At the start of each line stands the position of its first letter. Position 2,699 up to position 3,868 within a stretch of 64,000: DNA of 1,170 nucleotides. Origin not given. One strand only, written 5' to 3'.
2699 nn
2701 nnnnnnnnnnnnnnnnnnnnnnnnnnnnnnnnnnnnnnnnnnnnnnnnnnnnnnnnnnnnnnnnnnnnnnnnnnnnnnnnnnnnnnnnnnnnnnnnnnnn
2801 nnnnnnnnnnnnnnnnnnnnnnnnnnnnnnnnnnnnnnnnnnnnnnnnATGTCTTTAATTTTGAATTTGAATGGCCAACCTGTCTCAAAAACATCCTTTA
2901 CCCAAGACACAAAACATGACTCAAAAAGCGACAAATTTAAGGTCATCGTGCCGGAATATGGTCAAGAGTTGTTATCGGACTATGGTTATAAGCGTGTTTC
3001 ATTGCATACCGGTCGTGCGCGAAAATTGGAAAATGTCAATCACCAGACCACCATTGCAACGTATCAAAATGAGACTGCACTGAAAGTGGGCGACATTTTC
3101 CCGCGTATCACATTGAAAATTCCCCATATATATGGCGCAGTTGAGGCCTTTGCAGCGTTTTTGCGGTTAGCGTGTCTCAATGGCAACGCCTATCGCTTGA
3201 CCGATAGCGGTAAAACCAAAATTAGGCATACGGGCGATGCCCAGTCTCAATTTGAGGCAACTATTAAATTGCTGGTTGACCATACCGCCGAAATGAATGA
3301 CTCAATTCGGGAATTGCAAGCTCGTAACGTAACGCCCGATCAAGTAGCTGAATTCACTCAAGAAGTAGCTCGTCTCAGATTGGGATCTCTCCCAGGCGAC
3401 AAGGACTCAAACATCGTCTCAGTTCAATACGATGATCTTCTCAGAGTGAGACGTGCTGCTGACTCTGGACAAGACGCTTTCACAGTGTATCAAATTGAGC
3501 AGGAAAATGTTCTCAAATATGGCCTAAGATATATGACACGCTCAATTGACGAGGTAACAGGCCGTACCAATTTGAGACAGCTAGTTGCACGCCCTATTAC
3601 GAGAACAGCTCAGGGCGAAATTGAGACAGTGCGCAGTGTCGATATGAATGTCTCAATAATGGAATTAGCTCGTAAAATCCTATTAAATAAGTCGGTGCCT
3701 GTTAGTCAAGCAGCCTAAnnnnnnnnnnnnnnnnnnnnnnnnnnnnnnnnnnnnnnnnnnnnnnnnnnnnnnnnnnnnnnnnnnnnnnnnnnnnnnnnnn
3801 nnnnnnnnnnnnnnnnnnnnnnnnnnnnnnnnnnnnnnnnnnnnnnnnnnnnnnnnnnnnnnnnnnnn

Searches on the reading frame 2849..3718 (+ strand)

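Call 80: search_protein_families(library=pfam, proteins=[window:2849-3718:+], max_evalue=0.001)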
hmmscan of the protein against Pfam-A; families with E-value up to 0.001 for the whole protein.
window:2849-3718:+ (289 aa): 1 family
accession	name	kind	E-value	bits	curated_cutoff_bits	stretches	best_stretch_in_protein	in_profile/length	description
PF06067.16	DUF932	-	3.2e-13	50.4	23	1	96-236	76-217/227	Domain of unknown function (DUF932)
